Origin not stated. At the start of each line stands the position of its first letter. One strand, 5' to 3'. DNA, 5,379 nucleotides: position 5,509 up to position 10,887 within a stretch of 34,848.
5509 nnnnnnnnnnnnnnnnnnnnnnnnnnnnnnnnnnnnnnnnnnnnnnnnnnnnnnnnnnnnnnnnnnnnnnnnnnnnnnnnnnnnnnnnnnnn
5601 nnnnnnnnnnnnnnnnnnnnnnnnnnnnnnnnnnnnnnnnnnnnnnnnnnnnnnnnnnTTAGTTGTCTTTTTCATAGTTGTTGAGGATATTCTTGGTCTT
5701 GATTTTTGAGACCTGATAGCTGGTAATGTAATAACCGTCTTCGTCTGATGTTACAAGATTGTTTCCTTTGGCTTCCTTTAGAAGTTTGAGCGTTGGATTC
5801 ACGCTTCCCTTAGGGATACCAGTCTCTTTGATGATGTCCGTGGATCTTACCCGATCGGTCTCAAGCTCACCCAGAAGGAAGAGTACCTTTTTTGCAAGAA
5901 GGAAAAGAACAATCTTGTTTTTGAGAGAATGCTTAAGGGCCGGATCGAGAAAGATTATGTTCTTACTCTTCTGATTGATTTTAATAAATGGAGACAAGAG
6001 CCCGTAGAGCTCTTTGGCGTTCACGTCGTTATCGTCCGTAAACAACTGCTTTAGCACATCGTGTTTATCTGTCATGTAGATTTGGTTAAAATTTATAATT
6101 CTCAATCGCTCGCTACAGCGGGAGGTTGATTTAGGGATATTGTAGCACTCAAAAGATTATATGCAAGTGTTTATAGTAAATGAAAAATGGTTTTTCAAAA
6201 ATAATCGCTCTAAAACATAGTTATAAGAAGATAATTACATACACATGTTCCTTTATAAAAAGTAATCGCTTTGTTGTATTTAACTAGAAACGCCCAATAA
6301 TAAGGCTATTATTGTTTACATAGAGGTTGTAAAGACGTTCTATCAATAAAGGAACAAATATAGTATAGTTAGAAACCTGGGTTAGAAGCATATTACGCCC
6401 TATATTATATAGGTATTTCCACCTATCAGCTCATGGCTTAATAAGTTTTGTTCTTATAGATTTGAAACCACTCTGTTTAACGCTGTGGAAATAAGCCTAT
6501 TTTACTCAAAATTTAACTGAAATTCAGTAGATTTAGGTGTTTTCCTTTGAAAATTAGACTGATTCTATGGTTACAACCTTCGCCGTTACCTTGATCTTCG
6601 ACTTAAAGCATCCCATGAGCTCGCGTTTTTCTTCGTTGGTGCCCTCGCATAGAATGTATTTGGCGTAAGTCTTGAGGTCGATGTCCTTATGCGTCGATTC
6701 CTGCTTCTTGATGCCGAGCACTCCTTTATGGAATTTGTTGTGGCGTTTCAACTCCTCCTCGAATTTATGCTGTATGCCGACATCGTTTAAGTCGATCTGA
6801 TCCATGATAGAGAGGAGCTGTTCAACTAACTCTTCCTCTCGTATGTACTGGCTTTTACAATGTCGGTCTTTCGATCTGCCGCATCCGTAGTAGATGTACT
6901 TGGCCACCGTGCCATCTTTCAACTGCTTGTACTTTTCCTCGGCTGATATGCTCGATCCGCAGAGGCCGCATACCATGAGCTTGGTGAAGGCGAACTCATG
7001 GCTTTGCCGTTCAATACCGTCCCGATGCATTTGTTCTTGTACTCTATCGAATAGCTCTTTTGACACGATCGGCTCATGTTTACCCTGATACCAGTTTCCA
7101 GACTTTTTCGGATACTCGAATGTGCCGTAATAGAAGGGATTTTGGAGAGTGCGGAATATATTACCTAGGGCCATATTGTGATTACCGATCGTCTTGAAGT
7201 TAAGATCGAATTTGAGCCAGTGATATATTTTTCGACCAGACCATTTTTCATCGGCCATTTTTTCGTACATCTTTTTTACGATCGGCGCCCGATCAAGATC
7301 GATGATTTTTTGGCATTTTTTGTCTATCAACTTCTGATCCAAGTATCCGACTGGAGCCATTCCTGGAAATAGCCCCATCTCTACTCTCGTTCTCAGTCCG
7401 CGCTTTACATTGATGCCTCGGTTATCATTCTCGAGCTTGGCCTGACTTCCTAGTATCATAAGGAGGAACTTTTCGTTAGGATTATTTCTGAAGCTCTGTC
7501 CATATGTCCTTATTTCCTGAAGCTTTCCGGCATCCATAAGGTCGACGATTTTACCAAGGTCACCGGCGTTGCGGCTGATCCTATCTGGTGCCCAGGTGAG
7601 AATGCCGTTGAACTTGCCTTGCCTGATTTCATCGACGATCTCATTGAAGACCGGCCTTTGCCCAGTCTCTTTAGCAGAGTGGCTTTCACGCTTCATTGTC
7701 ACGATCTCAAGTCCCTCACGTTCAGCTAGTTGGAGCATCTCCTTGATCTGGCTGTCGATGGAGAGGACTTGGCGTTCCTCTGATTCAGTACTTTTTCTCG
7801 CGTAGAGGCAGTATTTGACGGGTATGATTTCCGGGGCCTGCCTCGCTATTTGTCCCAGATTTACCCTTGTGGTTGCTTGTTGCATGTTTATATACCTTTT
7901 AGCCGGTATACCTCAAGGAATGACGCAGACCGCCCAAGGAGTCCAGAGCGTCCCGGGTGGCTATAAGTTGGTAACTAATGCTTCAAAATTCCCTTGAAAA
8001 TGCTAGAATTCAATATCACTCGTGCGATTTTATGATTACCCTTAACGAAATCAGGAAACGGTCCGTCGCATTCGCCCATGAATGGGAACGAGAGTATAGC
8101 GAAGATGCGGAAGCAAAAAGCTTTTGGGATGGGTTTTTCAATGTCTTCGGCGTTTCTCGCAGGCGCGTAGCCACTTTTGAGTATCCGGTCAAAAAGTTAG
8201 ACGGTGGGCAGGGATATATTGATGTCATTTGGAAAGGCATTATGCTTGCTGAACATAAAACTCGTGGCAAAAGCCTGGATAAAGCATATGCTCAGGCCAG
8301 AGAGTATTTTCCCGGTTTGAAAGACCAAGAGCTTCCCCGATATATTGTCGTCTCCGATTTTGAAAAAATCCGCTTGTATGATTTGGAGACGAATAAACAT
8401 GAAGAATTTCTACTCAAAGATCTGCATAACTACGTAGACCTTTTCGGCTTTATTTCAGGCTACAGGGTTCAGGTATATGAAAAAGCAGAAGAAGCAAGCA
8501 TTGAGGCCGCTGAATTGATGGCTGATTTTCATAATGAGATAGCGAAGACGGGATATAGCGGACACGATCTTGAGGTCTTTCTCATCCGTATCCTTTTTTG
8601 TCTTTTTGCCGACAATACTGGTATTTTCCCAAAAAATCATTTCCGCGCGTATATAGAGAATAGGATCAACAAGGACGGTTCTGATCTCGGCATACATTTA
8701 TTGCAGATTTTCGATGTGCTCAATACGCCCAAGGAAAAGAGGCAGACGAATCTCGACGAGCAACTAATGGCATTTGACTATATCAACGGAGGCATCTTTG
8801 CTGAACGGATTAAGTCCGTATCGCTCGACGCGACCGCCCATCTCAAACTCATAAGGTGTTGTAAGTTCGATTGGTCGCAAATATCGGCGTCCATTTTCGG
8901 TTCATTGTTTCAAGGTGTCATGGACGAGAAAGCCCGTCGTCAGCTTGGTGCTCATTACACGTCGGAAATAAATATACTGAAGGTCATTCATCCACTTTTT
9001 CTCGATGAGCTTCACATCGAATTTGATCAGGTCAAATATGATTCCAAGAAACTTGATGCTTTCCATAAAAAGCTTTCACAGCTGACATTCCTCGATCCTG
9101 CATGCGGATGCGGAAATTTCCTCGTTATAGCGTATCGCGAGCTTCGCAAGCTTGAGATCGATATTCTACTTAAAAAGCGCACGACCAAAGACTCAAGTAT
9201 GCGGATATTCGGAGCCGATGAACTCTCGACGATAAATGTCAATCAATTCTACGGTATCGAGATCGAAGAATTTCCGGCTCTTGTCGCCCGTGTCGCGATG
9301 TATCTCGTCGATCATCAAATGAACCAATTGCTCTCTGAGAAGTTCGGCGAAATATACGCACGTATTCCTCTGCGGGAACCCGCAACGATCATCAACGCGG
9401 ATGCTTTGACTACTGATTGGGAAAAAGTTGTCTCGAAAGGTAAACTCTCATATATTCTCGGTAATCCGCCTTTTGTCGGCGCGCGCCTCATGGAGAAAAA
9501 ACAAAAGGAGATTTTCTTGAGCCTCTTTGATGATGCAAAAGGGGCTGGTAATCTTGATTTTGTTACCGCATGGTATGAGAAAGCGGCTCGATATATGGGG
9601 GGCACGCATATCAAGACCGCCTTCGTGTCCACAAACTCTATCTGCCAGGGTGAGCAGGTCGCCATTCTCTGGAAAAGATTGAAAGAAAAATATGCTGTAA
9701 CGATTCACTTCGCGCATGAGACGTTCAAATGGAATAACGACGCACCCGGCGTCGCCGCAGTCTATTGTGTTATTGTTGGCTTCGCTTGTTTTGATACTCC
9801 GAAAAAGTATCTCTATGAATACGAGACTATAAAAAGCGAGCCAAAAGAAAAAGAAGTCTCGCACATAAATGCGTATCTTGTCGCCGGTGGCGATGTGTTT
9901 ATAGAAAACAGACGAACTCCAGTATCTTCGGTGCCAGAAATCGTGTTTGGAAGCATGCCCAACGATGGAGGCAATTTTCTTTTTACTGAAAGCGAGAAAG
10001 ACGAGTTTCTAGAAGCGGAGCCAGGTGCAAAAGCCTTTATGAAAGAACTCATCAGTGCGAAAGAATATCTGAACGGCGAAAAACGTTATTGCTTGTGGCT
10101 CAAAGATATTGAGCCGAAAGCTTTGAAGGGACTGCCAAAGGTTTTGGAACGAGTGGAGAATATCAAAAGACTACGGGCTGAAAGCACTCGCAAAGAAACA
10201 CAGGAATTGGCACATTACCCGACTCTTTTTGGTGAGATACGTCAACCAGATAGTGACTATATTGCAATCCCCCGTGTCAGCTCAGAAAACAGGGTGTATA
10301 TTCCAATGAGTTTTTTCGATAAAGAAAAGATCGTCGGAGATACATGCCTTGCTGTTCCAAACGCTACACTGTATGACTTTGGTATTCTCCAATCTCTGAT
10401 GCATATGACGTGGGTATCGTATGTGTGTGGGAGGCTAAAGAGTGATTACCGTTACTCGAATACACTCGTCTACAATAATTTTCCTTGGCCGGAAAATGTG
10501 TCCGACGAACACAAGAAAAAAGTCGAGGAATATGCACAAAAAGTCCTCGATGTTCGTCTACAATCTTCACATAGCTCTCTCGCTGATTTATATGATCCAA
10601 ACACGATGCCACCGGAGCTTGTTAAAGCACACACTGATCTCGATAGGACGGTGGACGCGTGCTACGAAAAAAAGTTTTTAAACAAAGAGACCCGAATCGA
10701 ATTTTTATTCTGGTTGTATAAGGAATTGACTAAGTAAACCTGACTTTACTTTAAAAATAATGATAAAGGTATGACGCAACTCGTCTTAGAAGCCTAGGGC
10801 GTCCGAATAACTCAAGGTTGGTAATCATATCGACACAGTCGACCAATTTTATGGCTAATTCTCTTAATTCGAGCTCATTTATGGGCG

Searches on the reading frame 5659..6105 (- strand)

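Call 14: search_protein_families(library=pfam, proteins=[window:5659-6105:-], max_evalue=0.01)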
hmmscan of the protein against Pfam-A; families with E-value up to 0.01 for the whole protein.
window:5659-6105:- (148 aa): 1 family
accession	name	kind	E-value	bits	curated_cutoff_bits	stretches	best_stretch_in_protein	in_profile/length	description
PF12802.13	MarR_2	-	0.0064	17.1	27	0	74-112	10-47/61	MarR family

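Call 39: search_protein_families(library=phrogs, proteins=[window:5659-6105:-], max_evalue=0.001)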
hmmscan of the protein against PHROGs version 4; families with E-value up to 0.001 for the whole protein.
window:5659-6105:- (148 aa): 0 families

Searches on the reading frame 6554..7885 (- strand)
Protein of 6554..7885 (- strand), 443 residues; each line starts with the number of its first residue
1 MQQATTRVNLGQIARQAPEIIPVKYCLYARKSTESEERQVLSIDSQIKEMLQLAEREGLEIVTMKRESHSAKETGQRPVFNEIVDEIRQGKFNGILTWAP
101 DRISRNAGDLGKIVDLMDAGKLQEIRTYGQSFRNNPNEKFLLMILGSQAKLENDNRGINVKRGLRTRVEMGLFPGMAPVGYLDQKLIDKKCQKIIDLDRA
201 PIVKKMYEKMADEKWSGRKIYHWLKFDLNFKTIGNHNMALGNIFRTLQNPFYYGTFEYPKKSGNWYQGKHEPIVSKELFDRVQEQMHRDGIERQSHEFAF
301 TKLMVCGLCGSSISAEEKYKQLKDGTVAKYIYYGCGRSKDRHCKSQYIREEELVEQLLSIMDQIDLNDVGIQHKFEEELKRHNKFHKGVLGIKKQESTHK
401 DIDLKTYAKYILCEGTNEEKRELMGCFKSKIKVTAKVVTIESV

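Call 12: search_protein_families(library=pfam, proteins=[window:6554-7885:-], max_evalue=0.01)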
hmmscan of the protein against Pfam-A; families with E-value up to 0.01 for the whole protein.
window:6554-7885:- (443 aa): 3 families
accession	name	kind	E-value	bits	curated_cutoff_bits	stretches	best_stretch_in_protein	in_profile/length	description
PF00239.26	Resolvase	-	3e-19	70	23.3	1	27-171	3-143/145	Resolvase, N terminal domain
PF07508.19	Recombinase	-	4.2e-15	56.3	21.1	1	198-287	2-100/102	Recombinase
PF13408.12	Zn_ribbon_recom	-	4.3e-08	33.8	25.3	1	300-357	2-53/58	Recombinase zinc beta ribbon domain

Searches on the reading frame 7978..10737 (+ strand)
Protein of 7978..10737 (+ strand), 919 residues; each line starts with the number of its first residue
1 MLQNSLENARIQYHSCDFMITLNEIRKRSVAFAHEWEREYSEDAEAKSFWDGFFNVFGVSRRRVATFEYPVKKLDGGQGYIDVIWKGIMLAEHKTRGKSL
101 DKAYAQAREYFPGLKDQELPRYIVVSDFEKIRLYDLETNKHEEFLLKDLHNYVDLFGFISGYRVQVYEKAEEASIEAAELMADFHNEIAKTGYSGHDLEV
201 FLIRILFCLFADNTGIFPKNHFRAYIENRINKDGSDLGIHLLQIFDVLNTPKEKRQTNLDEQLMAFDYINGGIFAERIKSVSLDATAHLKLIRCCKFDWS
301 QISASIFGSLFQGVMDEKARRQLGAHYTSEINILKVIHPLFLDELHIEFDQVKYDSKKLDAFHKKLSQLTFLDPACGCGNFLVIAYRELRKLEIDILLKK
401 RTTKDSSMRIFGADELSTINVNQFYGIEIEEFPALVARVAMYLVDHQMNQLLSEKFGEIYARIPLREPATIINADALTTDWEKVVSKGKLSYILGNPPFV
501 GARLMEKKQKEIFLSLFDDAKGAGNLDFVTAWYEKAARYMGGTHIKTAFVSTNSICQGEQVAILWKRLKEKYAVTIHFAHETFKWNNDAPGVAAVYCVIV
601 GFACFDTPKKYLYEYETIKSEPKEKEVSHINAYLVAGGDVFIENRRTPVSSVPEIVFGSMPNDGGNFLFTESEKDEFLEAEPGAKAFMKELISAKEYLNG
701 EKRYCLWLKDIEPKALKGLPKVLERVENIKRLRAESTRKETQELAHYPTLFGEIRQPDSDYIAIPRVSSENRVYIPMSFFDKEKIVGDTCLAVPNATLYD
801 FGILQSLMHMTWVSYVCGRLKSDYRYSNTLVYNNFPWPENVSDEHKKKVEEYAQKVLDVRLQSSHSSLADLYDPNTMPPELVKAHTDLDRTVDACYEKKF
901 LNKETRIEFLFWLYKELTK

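Call 12: search_protein_families(library=pfam, proteins=[window:7978-10737:+], max_evalue=0.01)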
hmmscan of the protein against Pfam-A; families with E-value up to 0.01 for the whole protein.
window:7978-10737:+ (919 aa): 7 families
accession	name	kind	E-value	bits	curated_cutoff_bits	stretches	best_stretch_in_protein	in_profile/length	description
PF20473.4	MmeI_Mtase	-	1.7e-88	296.6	27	1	351-613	3-258/259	MmeI, DNA-methyltransferase domain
PF20466.3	MmeI_TRD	-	6.7e-76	254.7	27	1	637-839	2-206/207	MmeI, target recognition domain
PF20464.3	MmeI_N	-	1.2e-40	140.2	27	1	28-190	2-180/181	MmeI, N-terminal domain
PF20467.3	MmeI_C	-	1.5e-26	92.8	27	1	841-919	1-80/83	MmeI, C-terminal domain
PF20465.4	MmeI_hel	-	4.2e-22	79.1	27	1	196-274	1-75/75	MmeI, helicase spacer domain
PF07669.17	Eco57I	-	1.2e-07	32.5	25.3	1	422-570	1-155/171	Eco57I restriction-modification methylase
PF02384.22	N6_Mtase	-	1.2e-05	25.2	20.4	1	371-506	50-141/311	N-6 DNA Methylase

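Call 72: search_protein_families(library=padloc, proteins=[window:7978-10737:+], max_evalue=0.001)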
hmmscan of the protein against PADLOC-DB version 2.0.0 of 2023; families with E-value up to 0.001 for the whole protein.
window:7978-10737:+ (919 aa): 22 families
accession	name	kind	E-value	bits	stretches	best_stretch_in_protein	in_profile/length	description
PDLC03598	REase_MTase_IIG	-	0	1180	1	20-918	3-908/912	Type IIG restriction enzyme-methyltransferase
PDLC03599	REase_MTase_IIG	-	1.3e-98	329.1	2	41-729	21-708/959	Type IIG restriction enzyme-methyltransferase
PDLC03627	REase_MTase_IIG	-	1e-83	279.8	2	94-478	110-512/1136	Type IIG restriction enzyme-methyltransferase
PDLC04134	mad2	-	2.9e-42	143.1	1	42-540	5-386/492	mads_2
PDLC02643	DrmMI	-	1.2e-30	104.2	1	486-893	865-1268/1347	DrmMI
PDLC03609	REase_MTase_IIG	-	6.9e-13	45.3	1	353-561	421-625/1066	Type IIG restriction enzyme-methyltransferase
PDLC02640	DrmMI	-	7.5e-11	38.4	1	772-911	776-921/1015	DrmMI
PDLC02644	DrmMI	-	6.6e-09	32.2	1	484-599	374-492/988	DrmMI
PDLC03335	MTase_II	-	1.6e-08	31.7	1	368-570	103-274/607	Type II methyltransferase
PDLC03021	MTase_I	-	2.3e-08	31.3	1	370-507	187-290/491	Type I methyltransferase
PDLC03245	MTase_II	-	2.1e-07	27.9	1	370-520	57-189/577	Type II methyltransferase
PDLC03630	REase_MTase_IIG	-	3.5e-07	26.4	1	306-412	353-451/1100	Type IIG restriction enzyme-methyltransferase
PDLC03250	MTase_II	-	1.2e-06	25.5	1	281-400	121-226/775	Type II methyltransferase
PDLC03618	REase_MTase_IIG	-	1.8e-06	23.5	1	486-845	862-1212/1429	Type IIG restriction enzyme-methyltransferase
PDLC02646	DrmMI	-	6e-06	22.7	0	486-564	279-359/792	DrmMI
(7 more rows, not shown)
